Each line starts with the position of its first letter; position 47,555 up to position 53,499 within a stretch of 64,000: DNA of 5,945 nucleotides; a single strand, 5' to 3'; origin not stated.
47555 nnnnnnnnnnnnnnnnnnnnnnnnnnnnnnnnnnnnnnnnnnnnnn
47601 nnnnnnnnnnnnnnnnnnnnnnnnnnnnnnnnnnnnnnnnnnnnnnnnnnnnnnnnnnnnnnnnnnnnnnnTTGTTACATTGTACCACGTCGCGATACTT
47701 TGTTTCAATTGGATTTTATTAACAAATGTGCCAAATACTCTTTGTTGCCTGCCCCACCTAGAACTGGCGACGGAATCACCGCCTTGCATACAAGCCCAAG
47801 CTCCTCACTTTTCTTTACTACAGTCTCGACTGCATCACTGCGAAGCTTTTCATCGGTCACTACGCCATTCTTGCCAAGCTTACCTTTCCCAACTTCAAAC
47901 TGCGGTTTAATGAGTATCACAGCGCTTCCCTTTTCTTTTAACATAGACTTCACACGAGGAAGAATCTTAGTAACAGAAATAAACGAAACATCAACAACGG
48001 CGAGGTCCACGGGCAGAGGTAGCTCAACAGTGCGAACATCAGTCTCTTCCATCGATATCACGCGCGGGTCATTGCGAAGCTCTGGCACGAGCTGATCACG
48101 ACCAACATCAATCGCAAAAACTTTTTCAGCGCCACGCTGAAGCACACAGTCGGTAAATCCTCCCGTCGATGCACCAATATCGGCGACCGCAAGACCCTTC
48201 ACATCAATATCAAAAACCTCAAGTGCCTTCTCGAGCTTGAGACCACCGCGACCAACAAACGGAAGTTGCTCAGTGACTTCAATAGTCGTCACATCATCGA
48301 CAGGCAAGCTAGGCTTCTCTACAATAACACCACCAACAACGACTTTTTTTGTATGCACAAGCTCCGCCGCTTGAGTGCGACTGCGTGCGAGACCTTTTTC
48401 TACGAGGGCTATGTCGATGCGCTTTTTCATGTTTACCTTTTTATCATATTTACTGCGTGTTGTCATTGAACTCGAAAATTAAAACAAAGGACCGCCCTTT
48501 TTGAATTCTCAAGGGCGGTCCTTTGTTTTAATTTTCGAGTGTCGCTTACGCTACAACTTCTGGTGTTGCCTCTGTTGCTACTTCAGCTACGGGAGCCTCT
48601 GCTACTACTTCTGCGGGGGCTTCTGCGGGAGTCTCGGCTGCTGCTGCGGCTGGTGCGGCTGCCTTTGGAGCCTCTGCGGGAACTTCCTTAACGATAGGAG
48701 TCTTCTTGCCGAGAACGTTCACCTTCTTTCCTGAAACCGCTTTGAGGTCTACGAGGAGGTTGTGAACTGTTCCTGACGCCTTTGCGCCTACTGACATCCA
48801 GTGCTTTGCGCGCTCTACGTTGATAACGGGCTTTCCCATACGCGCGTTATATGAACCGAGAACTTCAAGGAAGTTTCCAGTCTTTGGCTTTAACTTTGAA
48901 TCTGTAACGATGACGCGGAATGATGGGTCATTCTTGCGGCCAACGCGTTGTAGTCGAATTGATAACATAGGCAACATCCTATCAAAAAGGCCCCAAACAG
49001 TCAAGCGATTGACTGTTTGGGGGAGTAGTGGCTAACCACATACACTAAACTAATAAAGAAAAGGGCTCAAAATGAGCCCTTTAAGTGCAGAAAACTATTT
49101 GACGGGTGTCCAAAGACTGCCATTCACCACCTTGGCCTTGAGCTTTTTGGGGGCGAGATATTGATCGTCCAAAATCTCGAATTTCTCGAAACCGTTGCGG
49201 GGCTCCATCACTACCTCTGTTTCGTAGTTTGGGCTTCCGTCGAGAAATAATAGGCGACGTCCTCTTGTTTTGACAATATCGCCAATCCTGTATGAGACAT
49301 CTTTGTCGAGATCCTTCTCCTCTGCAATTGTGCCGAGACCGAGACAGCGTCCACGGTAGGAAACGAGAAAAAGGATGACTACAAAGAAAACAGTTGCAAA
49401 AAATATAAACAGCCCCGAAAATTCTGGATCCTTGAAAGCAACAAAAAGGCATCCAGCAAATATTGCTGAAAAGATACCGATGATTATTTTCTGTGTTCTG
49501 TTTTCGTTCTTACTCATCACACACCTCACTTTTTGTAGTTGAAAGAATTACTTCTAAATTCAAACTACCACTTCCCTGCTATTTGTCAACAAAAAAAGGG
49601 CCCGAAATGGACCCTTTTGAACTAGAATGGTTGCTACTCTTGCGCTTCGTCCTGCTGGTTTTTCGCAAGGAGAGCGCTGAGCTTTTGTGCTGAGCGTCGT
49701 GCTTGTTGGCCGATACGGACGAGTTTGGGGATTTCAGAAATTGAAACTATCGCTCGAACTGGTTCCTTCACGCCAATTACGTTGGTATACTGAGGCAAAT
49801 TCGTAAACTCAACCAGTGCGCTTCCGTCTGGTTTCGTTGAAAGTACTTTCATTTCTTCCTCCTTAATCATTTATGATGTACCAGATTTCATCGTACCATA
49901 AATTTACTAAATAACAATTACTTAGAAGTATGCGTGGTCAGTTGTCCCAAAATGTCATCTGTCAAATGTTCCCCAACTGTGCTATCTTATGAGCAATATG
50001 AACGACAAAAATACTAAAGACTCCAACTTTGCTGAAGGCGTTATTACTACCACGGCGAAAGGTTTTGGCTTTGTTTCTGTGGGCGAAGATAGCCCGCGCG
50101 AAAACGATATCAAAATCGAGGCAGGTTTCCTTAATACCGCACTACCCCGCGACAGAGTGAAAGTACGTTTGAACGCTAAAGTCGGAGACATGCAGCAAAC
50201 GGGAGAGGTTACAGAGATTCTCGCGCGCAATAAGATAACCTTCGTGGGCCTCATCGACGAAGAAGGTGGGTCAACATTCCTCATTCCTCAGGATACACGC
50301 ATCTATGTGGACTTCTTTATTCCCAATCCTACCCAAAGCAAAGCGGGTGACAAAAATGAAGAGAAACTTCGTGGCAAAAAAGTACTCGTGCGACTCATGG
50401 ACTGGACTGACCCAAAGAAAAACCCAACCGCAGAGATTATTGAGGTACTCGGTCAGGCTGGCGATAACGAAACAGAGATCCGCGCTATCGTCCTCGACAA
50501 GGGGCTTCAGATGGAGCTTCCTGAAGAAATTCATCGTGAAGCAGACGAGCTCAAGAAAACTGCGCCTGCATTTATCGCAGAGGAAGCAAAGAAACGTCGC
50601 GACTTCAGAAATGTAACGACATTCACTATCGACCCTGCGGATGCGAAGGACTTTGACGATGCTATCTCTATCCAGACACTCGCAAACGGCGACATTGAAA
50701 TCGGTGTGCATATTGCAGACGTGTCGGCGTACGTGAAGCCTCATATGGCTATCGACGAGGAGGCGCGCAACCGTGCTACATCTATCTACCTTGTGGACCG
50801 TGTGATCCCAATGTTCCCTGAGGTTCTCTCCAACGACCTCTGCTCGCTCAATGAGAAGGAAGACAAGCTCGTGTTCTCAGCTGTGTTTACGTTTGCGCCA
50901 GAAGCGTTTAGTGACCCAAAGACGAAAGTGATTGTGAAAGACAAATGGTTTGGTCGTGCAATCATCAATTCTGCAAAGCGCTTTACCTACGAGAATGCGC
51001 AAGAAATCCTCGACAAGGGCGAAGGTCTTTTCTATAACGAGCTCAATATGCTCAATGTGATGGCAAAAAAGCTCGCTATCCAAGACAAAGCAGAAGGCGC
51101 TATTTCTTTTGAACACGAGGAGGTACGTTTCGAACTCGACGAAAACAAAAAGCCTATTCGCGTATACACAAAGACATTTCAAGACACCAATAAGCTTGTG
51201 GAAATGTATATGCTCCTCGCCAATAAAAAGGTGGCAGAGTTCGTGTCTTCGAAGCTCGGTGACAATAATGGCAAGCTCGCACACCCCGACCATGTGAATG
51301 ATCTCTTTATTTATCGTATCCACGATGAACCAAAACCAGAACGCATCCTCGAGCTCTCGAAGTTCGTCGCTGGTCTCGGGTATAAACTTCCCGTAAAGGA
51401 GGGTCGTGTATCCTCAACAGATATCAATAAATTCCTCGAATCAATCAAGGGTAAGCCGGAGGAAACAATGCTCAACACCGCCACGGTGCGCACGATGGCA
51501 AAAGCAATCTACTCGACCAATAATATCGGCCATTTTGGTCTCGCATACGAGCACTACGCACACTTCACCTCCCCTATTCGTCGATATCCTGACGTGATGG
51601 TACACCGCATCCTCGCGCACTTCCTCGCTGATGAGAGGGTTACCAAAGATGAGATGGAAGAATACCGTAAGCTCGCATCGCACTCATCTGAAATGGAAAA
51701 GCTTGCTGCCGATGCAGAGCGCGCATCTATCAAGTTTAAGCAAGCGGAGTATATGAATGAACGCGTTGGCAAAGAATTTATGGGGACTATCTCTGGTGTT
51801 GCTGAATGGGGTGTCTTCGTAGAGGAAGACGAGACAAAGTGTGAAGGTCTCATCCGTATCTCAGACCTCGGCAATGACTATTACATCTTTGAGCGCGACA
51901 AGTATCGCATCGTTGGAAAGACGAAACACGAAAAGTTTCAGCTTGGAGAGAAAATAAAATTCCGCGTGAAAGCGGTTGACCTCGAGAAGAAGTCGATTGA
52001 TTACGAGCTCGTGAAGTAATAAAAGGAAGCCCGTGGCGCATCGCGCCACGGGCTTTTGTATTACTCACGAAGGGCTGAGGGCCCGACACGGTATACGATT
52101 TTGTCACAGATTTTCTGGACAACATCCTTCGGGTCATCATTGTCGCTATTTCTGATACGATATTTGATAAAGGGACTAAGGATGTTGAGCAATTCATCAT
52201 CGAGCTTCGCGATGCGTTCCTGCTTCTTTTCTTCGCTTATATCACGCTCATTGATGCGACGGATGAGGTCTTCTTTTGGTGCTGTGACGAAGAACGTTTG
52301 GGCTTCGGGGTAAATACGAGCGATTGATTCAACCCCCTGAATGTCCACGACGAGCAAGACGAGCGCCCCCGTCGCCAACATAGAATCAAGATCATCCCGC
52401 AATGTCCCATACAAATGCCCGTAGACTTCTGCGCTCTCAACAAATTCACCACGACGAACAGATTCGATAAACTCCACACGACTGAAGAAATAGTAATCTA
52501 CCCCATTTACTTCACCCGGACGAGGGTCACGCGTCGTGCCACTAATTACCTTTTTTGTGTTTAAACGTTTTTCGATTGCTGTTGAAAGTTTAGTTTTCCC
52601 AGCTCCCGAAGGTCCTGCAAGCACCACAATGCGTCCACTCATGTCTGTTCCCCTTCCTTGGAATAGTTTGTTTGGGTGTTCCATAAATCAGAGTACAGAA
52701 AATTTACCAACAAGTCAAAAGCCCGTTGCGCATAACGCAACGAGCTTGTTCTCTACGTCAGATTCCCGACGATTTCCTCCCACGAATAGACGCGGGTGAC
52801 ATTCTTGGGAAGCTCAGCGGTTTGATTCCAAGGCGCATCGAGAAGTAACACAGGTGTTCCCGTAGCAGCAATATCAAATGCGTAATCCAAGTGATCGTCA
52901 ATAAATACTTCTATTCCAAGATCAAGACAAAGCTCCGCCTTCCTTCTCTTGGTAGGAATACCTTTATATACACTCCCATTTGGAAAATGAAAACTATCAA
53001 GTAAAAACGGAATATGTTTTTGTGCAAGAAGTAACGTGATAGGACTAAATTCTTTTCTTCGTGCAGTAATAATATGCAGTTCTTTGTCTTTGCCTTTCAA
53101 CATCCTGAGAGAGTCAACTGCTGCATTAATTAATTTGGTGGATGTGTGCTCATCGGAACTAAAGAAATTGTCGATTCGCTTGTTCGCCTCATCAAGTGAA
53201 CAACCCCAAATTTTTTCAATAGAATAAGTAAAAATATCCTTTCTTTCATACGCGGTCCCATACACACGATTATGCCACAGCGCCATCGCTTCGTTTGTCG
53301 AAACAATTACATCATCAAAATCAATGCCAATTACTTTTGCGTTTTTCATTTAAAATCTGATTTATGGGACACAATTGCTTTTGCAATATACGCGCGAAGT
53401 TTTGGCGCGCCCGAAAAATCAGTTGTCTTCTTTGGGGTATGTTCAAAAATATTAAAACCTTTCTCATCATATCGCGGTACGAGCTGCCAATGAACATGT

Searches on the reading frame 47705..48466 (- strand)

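Call 96: search_protein_families(library=pfam, proteins=[window:47705-48466:-], max_evalue=0.001)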
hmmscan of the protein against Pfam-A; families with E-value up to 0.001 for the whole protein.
window:47705-48466:- (253 aa): 2 families
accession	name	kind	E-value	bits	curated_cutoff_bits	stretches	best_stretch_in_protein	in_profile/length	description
PF01728.25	FtsJ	-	1.6e-40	139.4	24.1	1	70-247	1-178/181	FtsJ-like methyltransferase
PF01479.30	S4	-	2.3e-08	34.1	22.8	1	16-57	2-43/48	S4 domain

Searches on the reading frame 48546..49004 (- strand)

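Call 98: search_protein_families(library=pfam, proteins=[window:48546-49004:-], max_evalue=0.001)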
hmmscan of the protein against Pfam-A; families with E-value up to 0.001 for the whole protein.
window:48546-49004:- (152 aa): 1 family
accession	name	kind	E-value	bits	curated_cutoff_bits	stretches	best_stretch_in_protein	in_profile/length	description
PF00886.24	Ribosomal_S16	-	7e-15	55.2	27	1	20-77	1-62/62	Ribosomal protein S16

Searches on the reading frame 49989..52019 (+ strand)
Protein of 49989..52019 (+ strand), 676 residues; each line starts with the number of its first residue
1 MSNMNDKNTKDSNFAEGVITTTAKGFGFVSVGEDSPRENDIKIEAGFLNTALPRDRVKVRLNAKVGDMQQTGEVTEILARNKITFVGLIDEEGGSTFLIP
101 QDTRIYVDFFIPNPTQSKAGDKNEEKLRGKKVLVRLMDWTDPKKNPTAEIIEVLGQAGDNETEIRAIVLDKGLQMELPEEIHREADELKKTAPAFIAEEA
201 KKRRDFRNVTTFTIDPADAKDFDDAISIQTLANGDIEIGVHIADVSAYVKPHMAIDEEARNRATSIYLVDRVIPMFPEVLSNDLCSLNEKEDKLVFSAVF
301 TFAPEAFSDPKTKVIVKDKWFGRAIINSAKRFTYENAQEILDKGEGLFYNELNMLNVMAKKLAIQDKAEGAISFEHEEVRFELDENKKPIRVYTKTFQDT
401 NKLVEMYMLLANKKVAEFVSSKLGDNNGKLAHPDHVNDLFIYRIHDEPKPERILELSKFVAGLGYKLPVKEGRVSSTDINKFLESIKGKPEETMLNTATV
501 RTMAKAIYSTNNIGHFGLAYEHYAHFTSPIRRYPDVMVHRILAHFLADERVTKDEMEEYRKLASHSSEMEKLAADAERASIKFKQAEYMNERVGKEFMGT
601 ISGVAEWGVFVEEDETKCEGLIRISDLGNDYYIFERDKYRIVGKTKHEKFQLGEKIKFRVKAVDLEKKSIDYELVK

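Call 98: search_protein_families(library=pfam, proteins=[window:49989-52019:+], max_evalue=0.001)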
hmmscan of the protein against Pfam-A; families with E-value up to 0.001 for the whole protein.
window:49989-52019:+ (676 aa): 5 families
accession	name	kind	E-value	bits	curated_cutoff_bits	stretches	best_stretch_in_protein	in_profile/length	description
PF00773.25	RNB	-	3.4e-99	332.6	29.3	1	203-547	1-325/326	RNB domain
PF17876.7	CSD2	-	1.1e-17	64.3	26.2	1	97-178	1-74/74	Cold shock domain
PF17849.7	OB_Dis3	-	1.3e-10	41.6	22.8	1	97-170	3-75/77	Dis3-like cold-shock domain 2 (CSD2)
PF08206.17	OB_RNB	-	5.3e-08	32.9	24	1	17-77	1-58/58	Ribonuclease B OB domain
PF00575.29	S1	-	8.6e-08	32.9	22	1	593-671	4-70/74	S1 RNA binding domain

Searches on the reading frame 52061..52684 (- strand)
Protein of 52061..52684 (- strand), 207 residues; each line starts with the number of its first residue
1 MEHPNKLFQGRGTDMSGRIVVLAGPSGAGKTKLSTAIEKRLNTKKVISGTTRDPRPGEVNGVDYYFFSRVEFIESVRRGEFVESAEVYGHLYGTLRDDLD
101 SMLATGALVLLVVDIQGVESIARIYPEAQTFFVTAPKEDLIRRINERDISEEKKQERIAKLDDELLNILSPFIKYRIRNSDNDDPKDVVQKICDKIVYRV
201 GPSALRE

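Call 96: search_protein_families(library=pfam, proteins=[window:52061-52684:-], max_evalue=0.001)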
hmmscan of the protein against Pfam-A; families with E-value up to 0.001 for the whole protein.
window:52061-52684:- (207 aa): 5 families
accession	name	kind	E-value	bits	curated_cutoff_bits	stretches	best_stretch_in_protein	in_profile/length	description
PF00625.27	Guanylate_kin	-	2.4e-28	99.5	25.2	1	17-184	2-170/182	Guanylate kinase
PF13238.12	AAA_18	-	3.2e-07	31.3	29.4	1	20-157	1-121/128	AAA domain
PF13191.12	AAA_16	-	9e-05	23.5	32.6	1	14-50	21-59/167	AAA ATPase domain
PF06068.19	TIP49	-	0.00066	19.4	23.8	0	13-44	46-77/347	TIP49 P-loop domain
PF13401.12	AAA_22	-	0.00084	20.1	27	0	16-69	4-33/130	AAA domain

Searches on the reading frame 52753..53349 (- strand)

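Call 96: search_protein_families(library=pfam, proteins=[window:52753-53349:-], max_evalue=0.001)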
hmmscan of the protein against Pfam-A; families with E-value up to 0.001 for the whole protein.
window:52753-53349:- (198 aa): 1 family
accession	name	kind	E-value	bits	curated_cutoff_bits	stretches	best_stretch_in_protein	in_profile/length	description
PF06941.18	NT5C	-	9e-07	29.4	24.8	1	5-193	2-170/180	5' nucleotidase, deoxy (Pyrimidine), cytosolic type C protein (NT5C)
